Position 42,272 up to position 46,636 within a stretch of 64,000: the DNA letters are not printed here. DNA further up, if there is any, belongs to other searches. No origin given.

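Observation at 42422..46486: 1354-aa internally duplicated envelope protein of no recognisable family sitting where nlpD(-rpoS) normally follows surE-pcm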

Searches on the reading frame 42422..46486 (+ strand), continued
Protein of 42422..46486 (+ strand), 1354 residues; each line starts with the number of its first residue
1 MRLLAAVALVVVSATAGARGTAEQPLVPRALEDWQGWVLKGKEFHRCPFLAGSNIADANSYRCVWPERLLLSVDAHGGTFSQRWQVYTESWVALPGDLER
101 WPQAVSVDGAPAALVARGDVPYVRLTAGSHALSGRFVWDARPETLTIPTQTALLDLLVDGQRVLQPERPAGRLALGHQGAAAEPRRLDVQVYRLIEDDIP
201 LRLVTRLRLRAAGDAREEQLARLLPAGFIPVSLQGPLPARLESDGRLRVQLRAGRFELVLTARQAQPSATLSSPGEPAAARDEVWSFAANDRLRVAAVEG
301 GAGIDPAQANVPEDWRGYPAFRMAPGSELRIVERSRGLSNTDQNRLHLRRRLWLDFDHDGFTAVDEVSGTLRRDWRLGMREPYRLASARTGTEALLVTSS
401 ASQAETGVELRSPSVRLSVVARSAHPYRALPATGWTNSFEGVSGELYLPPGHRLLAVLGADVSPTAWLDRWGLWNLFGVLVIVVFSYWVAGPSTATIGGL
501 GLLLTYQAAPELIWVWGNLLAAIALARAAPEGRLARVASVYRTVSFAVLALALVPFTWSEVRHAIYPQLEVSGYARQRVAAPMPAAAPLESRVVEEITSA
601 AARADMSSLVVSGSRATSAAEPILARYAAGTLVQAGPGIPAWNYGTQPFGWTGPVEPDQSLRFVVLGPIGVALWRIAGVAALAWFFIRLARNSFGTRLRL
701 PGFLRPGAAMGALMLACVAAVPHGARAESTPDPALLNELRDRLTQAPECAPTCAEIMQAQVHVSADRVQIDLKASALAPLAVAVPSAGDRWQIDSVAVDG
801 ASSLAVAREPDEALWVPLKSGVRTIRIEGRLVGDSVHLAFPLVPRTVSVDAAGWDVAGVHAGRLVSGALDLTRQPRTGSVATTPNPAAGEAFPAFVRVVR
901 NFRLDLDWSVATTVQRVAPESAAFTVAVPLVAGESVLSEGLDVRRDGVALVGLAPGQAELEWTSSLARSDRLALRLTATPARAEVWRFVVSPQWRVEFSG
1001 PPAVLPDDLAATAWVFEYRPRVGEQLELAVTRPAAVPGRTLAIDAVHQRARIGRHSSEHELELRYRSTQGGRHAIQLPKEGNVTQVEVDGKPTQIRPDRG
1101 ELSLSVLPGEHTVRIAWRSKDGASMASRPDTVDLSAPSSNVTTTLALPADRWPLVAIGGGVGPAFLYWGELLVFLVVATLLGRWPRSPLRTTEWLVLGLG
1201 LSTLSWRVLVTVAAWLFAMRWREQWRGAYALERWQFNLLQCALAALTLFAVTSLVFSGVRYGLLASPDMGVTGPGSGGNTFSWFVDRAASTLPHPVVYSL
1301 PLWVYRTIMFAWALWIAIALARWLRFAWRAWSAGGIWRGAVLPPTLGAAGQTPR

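Call 74: find_encoding_contigs(protein=P0016, flank=6000, max_places=1)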
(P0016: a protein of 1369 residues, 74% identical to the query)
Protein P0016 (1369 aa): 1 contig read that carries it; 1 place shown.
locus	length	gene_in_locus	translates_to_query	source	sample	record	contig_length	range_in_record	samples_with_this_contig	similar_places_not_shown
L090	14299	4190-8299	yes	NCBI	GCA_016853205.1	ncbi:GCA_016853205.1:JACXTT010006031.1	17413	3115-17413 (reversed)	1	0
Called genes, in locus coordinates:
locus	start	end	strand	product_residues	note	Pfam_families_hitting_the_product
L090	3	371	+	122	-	?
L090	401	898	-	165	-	-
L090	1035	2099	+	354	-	PF01142:TruD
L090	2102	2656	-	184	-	PF01713:Smr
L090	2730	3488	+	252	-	PF01975:SurE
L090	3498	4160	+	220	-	PF01135:PCMT, PF13847:Methyltransf_31 (weak), PF13649:Methyltransf_25 (weak)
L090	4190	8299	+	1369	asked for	-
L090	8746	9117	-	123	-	PF04430:DUF498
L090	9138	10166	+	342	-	-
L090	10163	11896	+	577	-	PF01368:DHH, PF02272:DHHA1, PF17768:RecJ_OB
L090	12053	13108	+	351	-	PF03462:PCRF, PF00472:RF-1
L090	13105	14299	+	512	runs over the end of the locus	PF01336:tRNA_anti-codon, PF00152:tRNA-synt_2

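Call 75: find_encoding_contigs(protein=P0031, flank=6000, max_places=1)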
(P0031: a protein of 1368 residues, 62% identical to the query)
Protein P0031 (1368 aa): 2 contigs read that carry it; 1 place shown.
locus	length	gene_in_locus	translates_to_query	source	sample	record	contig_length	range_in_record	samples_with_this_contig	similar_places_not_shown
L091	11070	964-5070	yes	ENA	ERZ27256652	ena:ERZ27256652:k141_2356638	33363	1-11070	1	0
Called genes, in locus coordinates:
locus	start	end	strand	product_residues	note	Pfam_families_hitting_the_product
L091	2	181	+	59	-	?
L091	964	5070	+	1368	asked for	-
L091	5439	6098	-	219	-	-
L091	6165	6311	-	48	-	PF12760:Zn_ribbon_IS1595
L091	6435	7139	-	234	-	-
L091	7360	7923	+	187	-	-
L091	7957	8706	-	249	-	PF00072:Response_reg, PF04397:LytTR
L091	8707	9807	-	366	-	PF06580:His_kinase, PF02518:HATPase_c (weak)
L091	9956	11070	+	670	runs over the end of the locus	-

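Call 90: search_dna_similar(query=window:42422-46486:+, collection=plasmids, mode=protein, max_evalue=0.00001, max_rows=15)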
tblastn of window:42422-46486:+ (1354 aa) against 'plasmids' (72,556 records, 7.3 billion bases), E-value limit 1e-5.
Records with a match: 1; places in all: 1; records where one place covers at least 80% of the query: 1.
Best place of each record, by identity: <60% 1.
By first word of the organism name: Azoarcus 1.
By predicted mobility (MOB-suite, as given by PLSDB): mobilizable 1.
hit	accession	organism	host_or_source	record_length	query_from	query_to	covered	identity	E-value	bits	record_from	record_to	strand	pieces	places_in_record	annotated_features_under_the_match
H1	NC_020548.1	Azoarcus sp. KH32C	-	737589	27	1310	95%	34.4%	2e-161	546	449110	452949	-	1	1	hypothetical protein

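Call 91: get_annotated_region(hit=H1, flank=7000)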
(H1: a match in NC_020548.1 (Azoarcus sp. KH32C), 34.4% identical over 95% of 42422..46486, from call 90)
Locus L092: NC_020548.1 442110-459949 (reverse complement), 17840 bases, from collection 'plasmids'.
description: Azoarcus sp. KH32C plasmid pAZKH, complete sequence
organism: Azoarcus sp. KH32C (NCBI taxid 748247)
taxonomy: Bacteria; Pseudomonadota; Betaproteobacteria; Rhodocyclales; Zoogloeaceae; Azoarcus; Azoarcus sp. KH32C
host: -; source: -; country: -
typing (MOB-suite, as given by PLSDB): mobilizable; replicon rep_cluster_432; relaxase MOBP
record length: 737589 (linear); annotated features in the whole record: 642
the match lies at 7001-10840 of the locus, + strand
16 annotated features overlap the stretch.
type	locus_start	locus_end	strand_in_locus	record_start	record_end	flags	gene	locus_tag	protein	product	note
CDS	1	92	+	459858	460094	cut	-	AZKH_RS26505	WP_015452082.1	hypothetical protein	-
CDS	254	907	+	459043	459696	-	-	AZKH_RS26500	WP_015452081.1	transposase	-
CDS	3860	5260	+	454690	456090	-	-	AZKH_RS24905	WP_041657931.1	replication initiation protein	GO:0006270 - DNA replication initiation [Evidence IEA]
CDS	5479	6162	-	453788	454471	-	-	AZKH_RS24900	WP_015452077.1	hypothetical protein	-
CDS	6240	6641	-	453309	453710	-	-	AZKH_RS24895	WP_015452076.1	FKBP-type peptidyl-prolyl cis-trans isomerase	-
CDS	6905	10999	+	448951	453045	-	-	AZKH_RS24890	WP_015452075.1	hypothetical protein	-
CDS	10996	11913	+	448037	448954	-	-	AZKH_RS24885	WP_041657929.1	isoaspartyl peptidase/L-asparaginase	-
CDS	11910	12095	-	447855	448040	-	-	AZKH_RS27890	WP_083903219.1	PAS domain S-box protein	-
CDS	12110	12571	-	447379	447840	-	-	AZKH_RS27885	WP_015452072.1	PAS domain-containing protein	-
CDS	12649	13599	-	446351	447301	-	-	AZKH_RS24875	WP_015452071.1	glutathione S-transferase C-terminal domain-containing protein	-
CDS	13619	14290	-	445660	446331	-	-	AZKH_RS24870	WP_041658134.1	glutathione S-transferase family protein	GO:0006749 - glutathione metabolic process [Evidence IEA]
CDS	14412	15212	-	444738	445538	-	-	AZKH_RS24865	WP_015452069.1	hypothetical protein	-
CDS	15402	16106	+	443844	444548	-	ung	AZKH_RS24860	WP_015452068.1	uracil-DNA glycosylase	GO:0006284 - base-excision repair [Evidence IEA]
CDS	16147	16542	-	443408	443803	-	-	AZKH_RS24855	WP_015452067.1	VOC family protein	-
CDS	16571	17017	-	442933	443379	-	-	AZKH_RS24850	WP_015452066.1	SRPBCC family protein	-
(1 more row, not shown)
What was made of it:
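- In Azoarcus sp. KH32C the homologue's stop overlaps by 4 nt the start of an isoaspartyl peptidase/L-asparaginase gene (call 91).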
